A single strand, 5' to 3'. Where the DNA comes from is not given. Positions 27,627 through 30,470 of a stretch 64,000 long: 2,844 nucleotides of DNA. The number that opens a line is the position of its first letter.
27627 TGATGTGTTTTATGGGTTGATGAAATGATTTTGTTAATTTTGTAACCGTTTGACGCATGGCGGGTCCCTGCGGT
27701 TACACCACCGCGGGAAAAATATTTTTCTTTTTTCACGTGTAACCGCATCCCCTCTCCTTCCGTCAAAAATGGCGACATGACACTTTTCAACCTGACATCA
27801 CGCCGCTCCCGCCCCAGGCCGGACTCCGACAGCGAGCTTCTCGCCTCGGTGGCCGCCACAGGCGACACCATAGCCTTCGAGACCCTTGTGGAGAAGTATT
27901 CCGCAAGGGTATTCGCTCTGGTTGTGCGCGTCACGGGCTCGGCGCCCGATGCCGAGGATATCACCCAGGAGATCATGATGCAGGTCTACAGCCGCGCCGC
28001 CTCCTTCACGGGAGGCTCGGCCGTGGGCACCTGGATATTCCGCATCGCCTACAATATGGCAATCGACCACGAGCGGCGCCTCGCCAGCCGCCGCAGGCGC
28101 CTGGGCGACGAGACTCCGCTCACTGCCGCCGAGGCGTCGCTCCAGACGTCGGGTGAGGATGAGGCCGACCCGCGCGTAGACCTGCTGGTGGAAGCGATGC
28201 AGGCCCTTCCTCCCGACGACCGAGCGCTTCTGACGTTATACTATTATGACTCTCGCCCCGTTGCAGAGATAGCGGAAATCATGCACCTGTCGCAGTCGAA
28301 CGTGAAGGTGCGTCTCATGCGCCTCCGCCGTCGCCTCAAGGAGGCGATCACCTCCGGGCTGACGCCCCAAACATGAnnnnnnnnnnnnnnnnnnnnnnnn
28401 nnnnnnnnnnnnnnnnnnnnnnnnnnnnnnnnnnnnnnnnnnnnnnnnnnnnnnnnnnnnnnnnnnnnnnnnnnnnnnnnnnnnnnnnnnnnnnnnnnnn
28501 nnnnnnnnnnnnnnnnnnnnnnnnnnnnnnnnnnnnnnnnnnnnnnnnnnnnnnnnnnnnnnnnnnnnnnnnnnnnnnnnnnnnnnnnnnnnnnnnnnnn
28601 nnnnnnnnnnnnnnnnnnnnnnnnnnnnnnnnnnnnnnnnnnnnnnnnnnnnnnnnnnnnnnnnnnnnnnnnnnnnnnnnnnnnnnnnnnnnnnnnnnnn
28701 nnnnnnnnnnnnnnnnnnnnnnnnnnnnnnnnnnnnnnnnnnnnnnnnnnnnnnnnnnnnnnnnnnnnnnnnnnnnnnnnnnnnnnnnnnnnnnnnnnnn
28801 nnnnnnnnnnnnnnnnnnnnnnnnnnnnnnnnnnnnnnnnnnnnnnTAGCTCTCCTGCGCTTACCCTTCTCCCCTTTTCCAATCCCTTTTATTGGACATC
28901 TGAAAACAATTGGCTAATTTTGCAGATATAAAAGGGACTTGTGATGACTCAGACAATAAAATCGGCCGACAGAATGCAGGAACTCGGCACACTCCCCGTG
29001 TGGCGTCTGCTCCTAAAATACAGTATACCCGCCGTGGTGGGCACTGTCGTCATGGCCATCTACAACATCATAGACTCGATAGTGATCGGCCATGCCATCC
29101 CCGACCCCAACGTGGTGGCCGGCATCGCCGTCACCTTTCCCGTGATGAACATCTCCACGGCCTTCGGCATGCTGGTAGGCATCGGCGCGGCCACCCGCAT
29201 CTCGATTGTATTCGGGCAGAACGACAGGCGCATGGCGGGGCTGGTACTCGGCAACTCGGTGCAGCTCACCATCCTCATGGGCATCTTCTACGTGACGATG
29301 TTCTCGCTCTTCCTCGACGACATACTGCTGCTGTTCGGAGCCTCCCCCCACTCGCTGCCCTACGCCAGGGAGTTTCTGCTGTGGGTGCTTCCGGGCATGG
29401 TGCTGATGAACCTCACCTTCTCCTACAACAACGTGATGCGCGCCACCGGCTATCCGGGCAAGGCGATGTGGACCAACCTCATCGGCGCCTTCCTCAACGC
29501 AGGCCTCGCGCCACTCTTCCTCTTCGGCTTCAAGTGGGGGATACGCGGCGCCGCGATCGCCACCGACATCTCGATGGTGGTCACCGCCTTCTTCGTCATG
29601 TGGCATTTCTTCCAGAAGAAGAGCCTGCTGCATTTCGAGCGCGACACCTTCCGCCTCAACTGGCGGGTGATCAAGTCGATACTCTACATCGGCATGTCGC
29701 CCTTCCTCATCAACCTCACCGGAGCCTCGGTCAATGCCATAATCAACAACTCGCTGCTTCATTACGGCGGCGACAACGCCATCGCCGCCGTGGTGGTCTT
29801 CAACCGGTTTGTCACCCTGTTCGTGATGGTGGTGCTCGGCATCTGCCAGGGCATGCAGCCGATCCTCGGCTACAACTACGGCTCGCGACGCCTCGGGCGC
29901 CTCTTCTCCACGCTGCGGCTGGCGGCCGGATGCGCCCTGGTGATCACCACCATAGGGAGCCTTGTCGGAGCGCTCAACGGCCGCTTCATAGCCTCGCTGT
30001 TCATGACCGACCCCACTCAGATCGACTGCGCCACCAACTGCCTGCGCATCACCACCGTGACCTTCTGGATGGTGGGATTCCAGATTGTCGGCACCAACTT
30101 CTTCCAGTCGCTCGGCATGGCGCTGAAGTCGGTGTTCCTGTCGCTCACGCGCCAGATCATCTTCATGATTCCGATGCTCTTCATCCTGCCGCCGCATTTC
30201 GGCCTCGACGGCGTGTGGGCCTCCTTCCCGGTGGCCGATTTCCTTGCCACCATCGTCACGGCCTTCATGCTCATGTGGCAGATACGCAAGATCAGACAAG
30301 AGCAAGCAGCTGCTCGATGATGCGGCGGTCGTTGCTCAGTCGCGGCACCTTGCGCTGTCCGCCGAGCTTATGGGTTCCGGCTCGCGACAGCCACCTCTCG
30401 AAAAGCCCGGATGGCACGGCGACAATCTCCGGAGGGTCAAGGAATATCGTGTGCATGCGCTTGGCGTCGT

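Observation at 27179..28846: Divergent DUF6249 / ECF sigma / anti-sigma module with two matching ECF promoters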

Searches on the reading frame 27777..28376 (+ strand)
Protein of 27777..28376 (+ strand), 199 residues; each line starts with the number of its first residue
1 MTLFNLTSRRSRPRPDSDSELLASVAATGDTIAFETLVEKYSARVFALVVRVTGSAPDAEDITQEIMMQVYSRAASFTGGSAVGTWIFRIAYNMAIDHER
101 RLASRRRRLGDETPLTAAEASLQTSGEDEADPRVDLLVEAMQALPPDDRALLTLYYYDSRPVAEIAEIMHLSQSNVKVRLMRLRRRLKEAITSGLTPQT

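Call 3: search_protein_families(library=pfam, proteins=[window:27777-28376:+], max_evalue=0.01)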
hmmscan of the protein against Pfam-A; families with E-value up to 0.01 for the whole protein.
window:27777-28376:+ (199 aa): 5 families
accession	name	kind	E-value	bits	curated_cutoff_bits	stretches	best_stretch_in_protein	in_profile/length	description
PF08281.18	Sigma70_r4_2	-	1.3e-15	57.2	25.7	1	136-187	3-54/54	Sigma-70, region 4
PF04542.20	Sigma70_r2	-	5.3e-14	52.2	24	1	37-103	1-69/71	Sigma-70 region 2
PF04545.22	Sigma70_r4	-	8.5e-11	41.6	24.1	1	140-189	1-50/50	Sigma-70, region 4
PF07638.17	Sigma70_ECF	-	5.4e-05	23.6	21.1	1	93-190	85-182/185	ECF sigma factor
PF13404.12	HTH_AsnC-type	-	0.0054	17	27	0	160-184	18-42/42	AsnC-type helix-turn-helix domain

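Call 7: find_related_loci(query=window:27777-28376:+, collection=genome_contigs, flank=3000)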
Query window:27777-28376:+ (199 aa) in genome_contigs; peptide patterns used: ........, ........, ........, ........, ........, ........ (x = any residue, [..] = any of these).
600 stretches matched a pattern (row limit reached: there are more); 546 encode a relative of the query (tblastn E <= 1e-3); the best 80 are kept; 80 distinct loci.
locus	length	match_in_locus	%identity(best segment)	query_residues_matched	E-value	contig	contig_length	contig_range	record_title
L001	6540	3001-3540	39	13-195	2e-34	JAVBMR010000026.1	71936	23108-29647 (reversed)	MAG: Tidjanibacter sp. isolate EPI_MAG_00057 c_000008892987, whole genome shotgun sequence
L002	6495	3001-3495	38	1-187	1e-31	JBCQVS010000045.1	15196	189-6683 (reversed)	MAG: Rikenellaceae bacterium isolate MAG372 NODE_1798_length_15197_cov_1.261011, whole genome shotgun sequence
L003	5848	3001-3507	37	17-187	3e-31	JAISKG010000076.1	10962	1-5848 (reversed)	MAG: Dysgonamonadaceae bacterium isolate Hs463_bin30 k119_794512, whole genome shotgun sequence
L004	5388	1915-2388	37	29-187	8e-31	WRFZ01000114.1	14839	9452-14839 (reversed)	MAG: Candidatus Azobacteroides sp. isolate Mp193P4bin4 JGI24699J35502_11133753, whole genome shotgun sequence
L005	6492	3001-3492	37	29-192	2e-31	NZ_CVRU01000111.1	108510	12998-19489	Dysgonomonas sp. HGC4, whole genome shotgun sequence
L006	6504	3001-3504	37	17-187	1e-29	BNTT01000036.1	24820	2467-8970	Bacteroidia bacterium MS499-65 DNA, sequence036, whole genome shotgun sequence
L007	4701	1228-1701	37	29-187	2e-29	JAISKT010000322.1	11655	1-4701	MAG: Candidatus Symbiothrix sp. isolate Hs463_bin62 k119_4106325, whole genome shotgun sequence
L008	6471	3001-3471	35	28-191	3e-29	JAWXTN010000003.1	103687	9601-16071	MAG: Rikenellaceae bacterium isolate FM_24_G117_V NODE_47_length_103688_cov_9.134367, whole genome shotgun sequence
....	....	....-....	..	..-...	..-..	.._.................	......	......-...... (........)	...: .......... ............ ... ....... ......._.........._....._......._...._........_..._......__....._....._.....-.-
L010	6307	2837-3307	37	29-187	1e-28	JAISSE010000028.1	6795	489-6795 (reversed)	MAG: Prevotellaceae bacterium isolate Kf353_bin96 k119_4977490, whole genome shotgun sequence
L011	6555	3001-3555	36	14-198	2e-28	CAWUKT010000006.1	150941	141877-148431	MAG: uncultured bacterium isolate SRR17458630_binner123_3_1705322953 genome assembly, contig: ERZ21854009.7, whole genom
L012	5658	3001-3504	33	26-193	4e-27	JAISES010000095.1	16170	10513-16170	MAG: Prevotella sp. isolate Gx485_bin205 k119_4311827, whole genome shotgun sequence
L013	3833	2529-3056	36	17-192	7e-27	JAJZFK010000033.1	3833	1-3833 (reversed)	MAG: bacterium isolate LL3.bin17 NODE_29418_length_3833_cov_1.334593, whole genome shotgun sequence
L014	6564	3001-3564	31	9-198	1e-26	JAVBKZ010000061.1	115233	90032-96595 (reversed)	MAG: Bacteroidales bacterium isolate EPI_MAG_00010 c_000011027452, whole genome shotgun sequence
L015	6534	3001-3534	35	16-195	1e-26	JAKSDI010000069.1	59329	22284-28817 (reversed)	MAG: Chitinophagales bacterium isolate MAG.64 k141_8641352, whole genome shotgun sequence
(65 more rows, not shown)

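Call 33: find_homologous_proteins(query=window:27777-28376:+, max_evalue=1e-20)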
Query window:27777-28376:+ (199 aa): 15 proteins with E <= 1e-20 among 1238 candidates.
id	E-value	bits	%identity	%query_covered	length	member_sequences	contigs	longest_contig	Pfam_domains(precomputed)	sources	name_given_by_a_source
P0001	1.2e-118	411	97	100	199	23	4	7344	PF04545.23,PF04542.21,PF08281.19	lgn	-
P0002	3.1e-68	247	64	98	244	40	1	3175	PF04545.23,PF04542.21,PF08281.19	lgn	-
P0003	2.6e-64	234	61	97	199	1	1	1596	PF04545.23,PF04542.21,PF08281.19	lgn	-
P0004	4.1e-63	230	61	89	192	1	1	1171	PF04545.23,PF04542.21,PF08281.19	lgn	-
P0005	7.3e-61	223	62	91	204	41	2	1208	PF07638.18,PF04545.23,PF04542.21,PF08281.19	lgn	-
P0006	5.3e-60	220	63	89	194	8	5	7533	PF04545.23,PF04542.21,PF08281.19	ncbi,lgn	-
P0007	4.9e-56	207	59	81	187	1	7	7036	PF04545.23,PF04542.21,PF08281.19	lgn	-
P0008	1.2e-53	199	58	96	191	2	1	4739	PF04545.23,PF04542.21,PF08281.19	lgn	-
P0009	4.9e-33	132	45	88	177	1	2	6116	PF07638.18,PF04545.23,PF04542.21,PF08281.19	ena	-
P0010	2.8e-32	130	45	88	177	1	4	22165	PF07638.18,PF04545.23,PF04542.21,PF08281.19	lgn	-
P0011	4.0e-32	129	44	88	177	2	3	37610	PF07638.18,PF04545.23,PF04542.21,PF08281.19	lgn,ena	-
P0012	1.0e-31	128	44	88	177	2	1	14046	PF07638.18,PF04545.23,PF04542.21,PF08281.19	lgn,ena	-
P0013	1.5e-31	127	44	88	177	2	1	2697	PF07638.18,PF04545.23,PF04542.21,PF08281.19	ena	-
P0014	1.7e-27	114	43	87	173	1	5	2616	PF04545.23,PF04542.21,PF08281.19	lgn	-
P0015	1.1e-25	108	39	88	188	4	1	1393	PF04545.23,PF04542.21,PF08281.19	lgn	-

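Call 34: find_encoding_contigs(protein=P0006, flank=2500, max_places=3)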
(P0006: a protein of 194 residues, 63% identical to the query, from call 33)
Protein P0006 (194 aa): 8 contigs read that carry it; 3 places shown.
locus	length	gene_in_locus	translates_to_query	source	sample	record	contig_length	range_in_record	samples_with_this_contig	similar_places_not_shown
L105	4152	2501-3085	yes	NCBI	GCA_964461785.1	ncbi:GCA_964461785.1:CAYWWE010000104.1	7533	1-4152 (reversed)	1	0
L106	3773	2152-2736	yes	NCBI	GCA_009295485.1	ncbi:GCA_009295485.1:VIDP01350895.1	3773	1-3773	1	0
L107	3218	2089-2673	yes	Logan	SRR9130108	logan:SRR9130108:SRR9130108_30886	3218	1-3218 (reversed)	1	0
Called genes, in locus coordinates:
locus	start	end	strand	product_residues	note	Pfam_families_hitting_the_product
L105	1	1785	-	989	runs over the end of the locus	-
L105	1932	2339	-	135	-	PF19762:DUF6249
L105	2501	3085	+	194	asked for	PF04542:Sigma70_r2, PF08281:Sigma70_r4_2, PF04545:Sigma70_r4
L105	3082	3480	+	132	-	-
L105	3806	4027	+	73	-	-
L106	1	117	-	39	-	?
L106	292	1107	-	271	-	-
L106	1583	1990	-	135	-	PF19762:DUF6249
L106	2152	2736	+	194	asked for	PF04542:Sigma70_r2, PF08281:Sigma70_r4_2, PF04545:Sigma70_r4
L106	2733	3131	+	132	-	-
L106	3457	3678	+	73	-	-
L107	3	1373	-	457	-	?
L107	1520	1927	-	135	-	PF19762:DUF6249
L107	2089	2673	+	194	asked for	PF04542:Sigma70_r2, PF08281:Sigma70_r4_2, PF04545:Sigma70_r4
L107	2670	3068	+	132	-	-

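Call 35: find_encoding_contigs(protein=P0007, flank=2500, max_places=3)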
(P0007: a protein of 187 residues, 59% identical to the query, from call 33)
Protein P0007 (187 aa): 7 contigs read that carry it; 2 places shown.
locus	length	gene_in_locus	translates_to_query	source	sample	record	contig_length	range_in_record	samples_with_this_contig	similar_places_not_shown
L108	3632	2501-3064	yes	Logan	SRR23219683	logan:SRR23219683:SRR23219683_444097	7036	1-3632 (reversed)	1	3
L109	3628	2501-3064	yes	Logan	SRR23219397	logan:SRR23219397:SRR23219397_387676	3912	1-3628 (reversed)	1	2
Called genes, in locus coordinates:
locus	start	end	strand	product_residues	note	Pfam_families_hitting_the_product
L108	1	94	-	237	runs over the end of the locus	PF00590:TP_methylase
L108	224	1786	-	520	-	PF09820:AAA-ATPase_like, PF08011:PDDEXK_9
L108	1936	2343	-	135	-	PF19762:DUF6249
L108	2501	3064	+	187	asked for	PF04542:Sigma70_r2, PF08281:Sigma70_r4_2, PF04545:Sigma70_r4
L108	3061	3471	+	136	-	-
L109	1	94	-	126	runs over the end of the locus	?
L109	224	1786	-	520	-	PF09820:AAA-ATPase_like, PF08011:PDDEXK_9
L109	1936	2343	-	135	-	PF19762:DUF6249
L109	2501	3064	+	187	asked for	PF04542:Sigma70_r2, PF08281:Sigma70_r4_2, PF04545:Sigma70_r4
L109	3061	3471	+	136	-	-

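Call 36: find_encoding_contigs(protein=P0008, flank=2500, max_places=2)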
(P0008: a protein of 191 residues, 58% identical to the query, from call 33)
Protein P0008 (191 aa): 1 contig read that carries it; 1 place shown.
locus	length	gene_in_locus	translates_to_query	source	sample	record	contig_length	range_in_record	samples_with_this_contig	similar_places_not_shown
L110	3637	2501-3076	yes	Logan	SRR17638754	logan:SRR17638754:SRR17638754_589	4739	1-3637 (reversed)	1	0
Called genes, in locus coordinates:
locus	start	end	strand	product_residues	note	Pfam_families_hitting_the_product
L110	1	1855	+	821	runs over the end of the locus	PF00593:TonB_dep_Rec_b-barrel, PF14905:OMP_b-brl_3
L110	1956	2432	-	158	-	PF19762:DUF6249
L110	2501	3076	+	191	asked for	PF04542:Sigma70_r2, PF08281:Sigma70_r4_2, PF04545:Sigma70_r4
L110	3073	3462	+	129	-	-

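Call 37: find_encoding_contigs(protein=P0002, flank=2500, max_places=2)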
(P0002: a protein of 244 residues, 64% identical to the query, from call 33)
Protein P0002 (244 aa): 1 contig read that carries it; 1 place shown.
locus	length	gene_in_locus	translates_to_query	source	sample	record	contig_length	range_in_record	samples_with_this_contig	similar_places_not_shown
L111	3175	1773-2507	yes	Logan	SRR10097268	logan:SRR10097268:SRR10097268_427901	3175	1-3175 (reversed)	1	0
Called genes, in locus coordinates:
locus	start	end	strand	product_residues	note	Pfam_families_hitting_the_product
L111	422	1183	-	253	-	PF03807:F420_oxidored (weak), PF14748:P5CR_dimer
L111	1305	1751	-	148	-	PF19762:DUF6249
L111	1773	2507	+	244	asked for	PF04542:Sigma70_r2, PF08281:Sigma70_r4_2, PF04545:Sigma70_r4 (weak)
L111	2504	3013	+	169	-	-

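Call 38: find_encoding_contigs(protein=P0010, flank=2500, max_places=2)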
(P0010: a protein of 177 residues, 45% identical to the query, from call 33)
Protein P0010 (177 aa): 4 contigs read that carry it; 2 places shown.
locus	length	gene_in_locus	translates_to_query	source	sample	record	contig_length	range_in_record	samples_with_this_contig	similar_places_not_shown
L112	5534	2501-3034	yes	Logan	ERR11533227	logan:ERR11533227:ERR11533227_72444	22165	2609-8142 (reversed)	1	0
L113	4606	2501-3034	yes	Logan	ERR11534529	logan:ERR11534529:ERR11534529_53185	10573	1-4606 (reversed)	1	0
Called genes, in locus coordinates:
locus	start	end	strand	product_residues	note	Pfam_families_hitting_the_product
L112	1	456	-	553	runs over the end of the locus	PF06826:Asp-Al_Ex, PF02080:TrkA_C, PF06826:Asp-Al_Ex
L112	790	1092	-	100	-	-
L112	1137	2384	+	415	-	PF00155:Aminotran_1_2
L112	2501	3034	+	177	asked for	PF07638:Sigma70_ECF (weak), PF04542:Sigma70_r2, PF08281:Sigma70_r4_2, PF04545:Sigma70_r4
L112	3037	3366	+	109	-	-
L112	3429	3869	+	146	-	-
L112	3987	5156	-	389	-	PF22660:RS_preATP-grasp-like, PF02222:ATP-grasp, PF02786:CPSase_L_D2, PF02655:ATP-grasp_3 (weak), PF07478:Dala_Dala_lig_C, PF21244:PurT_C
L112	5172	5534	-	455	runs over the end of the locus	PF07690:MFS_1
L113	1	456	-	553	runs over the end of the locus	PF06826:Asp-Al_Ex, PF02080:TrkA_C, PF06826:Asp-Al_Ex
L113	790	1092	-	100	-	-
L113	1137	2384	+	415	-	PF00155:Aminotran_1_2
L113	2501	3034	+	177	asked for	PF07638:Sigma70_ECF (weak), PF04542:Sigma70_r2, PF08281:Sigma70_r4_2, PF04545:Sigma70_r4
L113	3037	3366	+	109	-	-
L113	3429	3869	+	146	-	-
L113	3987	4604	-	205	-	?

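Call 39: find_encoding_contigs(protein=P0011, flank=2500, max_places=2)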
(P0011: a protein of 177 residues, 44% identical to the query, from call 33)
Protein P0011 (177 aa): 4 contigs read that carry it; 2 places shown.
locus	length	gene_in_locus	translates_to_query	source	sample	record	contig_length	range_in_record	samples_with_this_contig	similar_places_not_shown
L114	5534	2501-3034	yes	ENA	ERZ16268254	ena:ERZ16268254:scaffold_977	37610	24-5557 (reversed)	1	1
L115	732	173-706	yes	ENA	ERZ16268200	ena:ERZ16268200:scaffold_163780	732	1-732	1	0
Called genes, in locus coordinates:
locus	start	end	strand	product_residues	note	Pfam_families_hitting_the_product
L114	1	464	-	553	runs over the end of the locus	PF06826:Asp-Al_Ex, PF02080:TrkA_C, PF06826:Asp-Al_Ex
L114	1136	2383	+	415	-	PF00155:Aminotran_1_2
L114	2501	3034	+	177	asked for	PF07638:Sigma70_ECF (weak), PF04542:Sigma70_r2, PF08281:Sigma70_r4_2, PF04545:Sigma70_r4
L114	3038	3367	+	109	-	-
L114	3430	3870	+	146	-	-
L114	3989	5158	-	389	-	PF22660:RS_preATP-grasp-like, PF02222:ATP-grasp, PF02786:CPSase_L_D2, PF02655:ATP-grasp_3 (weak), PF07478:Dala_Dala_lig_C, PF21244:PurT_C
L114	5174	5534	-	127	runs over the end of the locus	?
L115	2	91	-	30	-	?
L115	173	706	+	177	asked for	PF07638:Sigma70_ECF (weak), PF04542:Sigma70_r2, PF08281:Sigma70_r4_2, PF04545:Sigma70_r4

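Call 40: find_encoding_contigs(protein=P0014, flank=2500, max_places=2)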
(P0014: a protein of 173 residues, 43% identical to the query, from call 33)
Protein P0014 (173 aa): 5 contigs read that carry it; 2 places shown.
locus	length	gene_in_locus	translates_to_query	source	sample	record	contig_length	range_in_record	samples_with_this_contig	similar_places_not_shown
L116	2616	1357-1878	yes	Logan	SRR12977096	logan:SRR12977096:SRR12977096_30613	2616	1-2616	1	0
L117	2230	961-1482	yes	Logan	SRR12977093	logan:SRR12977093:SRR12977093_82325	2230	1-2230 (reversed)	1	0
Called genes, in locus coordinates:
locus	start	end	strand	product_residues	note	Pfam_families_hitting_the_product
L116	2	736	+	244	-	?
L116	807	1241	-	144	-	PF19762:DUF6249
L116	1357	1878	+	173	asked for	PF04542:Sigma70_r2, PF08281:Sigma70_r4_2, PF04545:Sigma70_r4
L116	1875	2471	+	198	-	-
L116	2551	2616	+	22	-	?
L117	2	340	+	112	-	?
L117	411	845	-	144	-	PF19762:DUF6249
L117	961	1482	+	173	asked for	PF04542:Sigma70_r2, PF08281:Sigma70_r4_2, PF04545:Sigma70_r4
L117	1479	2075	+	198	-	-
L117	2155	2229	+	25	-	?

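Call 41: find_encoding_contigs(protein=P0001, flank=2500, max_places=2)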
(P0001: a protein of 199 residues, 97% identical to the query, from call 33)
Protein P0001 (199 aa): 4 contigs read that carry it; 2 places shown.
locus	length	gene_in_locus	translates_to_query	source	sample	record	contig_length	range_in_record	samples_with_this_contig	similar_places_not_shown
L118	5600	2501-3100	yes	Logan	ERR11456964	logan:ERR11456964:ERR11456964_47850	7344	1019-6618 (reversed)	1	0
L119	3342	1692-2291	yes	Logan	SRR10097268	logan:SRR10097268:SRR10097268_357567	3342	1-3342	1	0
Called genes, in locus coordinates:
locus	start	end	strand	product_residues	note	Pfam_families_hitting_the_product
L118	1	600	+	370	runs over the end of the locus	PF01699:Na_Ca_ex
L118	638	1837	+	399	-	PF00083:Sugar_tr (weak), PF07690:MFS_1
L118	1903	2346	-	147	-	PF19762:DUF6249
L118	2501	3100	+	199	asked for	PF04542:Sigma70_r2, PF08281:Sigma70_r4_2, PF04545:Sigma70_r4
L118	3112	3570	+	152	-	-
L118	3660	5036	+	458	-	PF01554:MatE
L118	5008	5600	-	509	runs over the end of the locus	PF03321:GH3, PF23571:GH3_M, PF23572:GH3_C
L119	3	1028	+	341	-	?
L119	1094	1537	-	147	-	PF19762:DUF6249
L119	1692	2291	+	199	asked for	PF04542:Sigma70_r2, PF08281:Sigma70_r4_2, PF04545:Sigma70_r4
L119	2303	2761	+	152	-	-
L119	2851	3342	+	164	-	?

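Call 60: search_protein_families(library=ncbifam, proteins=[window:27777-28376:+], max_evalue=0.01)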
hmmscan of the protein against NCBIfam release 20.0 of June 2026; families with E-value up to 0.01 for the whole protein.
window:27777-28376:+ (199 aa): 101 families (the best 25 are shown)
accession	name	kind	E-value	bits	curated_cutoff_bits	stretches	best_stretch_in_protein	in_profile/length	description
NF004113.0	PRK05602.1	equivalog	3.2e-32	111.9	208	1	9-192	23-202/211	RNA polymerase sigma factor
TIGR02937.1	sigma70-ECF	superfamily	1.8e-31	109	42.9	1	33-190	2-164/165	sigma-70 family RNA polymerase sigma factor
NF009166.1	PRK12513.1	equivalog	6.6e-29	101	206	1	15-191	6-186/193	RNA polymerase sigma factor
NF007225.0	PRK09643.1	equivalog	8.6e-28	97.4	190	1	16-193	12-184/204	RNA polymerase sigma factor SigM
NF009168.0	PRK12515.1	subfamily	4.3e-27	94.8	236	1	16-191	7-179/189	RNA polymerase sigma factor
NF009171.0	PRK12518.1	equivalog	3.3e-26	92.3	208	1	15-191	11-184/191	RNA polymerase sigma factor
NF009190.0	PRK12538.1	equivalog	3.9e-25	88.9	303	1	16-191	48-219/233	RNA polymerase sigma factor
NF058625.1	sigma_PG0214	equivalog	7.3e-25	87.6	130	1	33-192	5-162/170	GFO_1088 family ECF-type sigma factor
TIGR02950.1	SigM_subfam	subfamily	4.5e-24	85.1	147.95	1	35-190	3-157/159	RNA polymerase sigma factor, SigM family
TIGR02989.1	Sig-70_gvs1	subfamily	6.7e-24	84.6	124.55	1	33-189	2-156/158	RNA polymerase sigma-70 factor, Rhodopirellula/Verrucomicrobium family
NF006089.0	PRK08241.1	subfamily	1.1e-23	83.9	240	2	21-124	11-114/343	RNA polymerase subunit sigma-70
NF007222.0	PRK09640.1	equivalog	1.6e-23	83.2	194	1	17-191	9-182/188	RNA polymerase sigma factor SigX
NF009176.0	PRK12524.1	equivalog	2.9e-23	82.7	264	1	17-191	12-184/196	RNA polymerase sigma factor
NF008894.0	PRK11924.3-1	equivalog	3.9e-23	82.5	258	1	17-191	8-181/188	RNA polymerase sigma factor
NF008888.0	PRK11922.1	equivalog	4.8e-23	82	204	1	9-197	8-202/231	RNA polymerase sigma factor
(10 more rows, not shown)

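Call 61: search_solved_structures(query=window:27777-28376:+, max_evalue=0.00001)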
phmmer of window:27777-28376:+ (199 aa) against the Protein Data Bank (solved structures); distinct sequences matched with E-value up to 0.00001: 20.
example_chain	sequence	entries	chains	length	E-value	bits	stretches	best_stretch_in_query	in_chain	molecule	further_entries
6in7_B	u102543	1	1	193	5.4e-19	71.7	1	17-191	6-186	RNA polymerase sigma-H factor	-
8z6g_B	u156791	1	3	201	6e-19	71.6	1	17-191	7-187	RNA polymerase sigma factor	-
5wuq_A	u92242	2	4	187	4.4e-15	59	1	28-190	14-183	ECF RNA polymerase sigma factor SigW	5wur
1or7_A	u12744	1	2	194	5.1e-14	55.5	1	21-188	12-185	RNA polymerase sigma-E factor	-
6jbq_F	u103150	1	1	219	7.5e-14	55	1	20-188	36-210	ECF RNA polymerase sigma-E factor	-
9m9d_F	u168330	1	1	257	2.6e-13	53.2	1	23-191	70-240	ECF RNA polymerase sigma factor SigE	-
6dv9_F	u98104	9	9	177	2.8e-13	53.1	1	24-188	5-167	ECF RNA polymerase sigma factor SigL | RNA polymerase sigma factor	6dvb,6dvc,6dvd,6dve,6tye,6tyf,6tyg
9m9e_F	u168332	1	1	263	2.8e-13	53.1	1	23-191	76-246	ECF RNA polymerase sigma factor SigE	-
9m98_F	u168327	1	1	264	2.8e-13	53.1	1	23-191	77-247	ECF RNA polymerase sigma factor SigE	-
6jcy_F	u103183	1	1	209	4e-13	52.6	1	44-190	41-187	ECF RNA polymerase sigma factor SigH,ECF RNA polymerase sigma factor SigE,ECF RNA polymera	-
4nqw_A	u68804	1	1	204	2.7e-12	49.9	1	9-189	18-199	ECF RNA polymerase sigma factor SigK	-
5zx2_F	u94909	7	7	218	3.6e-12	49.5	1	44-190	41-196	ECF RNA polymerase sigma factor SigH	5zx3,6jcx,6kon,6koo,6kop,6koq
7qh5_A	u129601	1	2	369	1e-11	48.1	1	11-101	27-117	RNA polymerase sigma factor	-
6dxo_A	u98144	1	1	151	1.7e-10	44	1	25-104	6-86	RNA polymerase ECF-subfamily sigma factor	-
2map_A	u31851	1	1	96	5.9e-10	42.3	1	21-98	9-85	RNA polymerase sigma factor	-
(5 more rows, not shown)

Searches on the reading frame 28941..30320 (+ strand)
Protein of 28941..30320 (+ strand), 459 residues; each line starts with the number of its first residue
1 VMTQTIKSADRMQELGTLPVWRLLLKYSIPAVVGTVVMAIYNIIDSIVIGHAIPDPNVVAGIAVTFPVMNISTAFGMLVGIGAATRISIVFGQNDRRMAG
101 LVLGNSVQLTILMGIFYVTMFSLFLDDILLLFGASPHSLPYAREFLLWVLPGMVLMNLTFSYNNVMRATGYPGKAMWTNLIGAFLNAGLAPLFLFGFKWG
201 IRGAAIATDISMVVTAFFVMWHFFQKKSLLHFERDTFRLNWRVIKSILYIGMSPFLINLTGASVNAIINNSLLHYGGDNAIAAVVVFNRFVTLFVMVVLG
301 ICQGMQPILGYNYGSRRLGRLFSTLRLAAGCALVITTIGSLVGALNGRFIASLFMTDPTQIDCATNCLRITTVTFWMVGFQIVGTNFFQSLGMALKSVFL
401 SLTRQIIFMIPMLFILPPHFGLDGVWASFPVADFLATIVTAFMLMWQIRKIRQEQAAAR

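Call 3: search_protein_families(library=pfam, proteins=[window:28941-30320:+], max_evalue=0.01)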
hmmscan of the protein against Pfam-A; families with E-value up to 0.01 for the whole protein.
window:28941-30320:+ (459 aa): 1 family
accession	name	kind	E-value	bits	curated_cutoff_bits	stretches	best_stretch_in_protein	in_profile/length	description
PF01554.23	MatE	-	8.2e-43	146.3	24.9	2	30-191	1-160/161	MatE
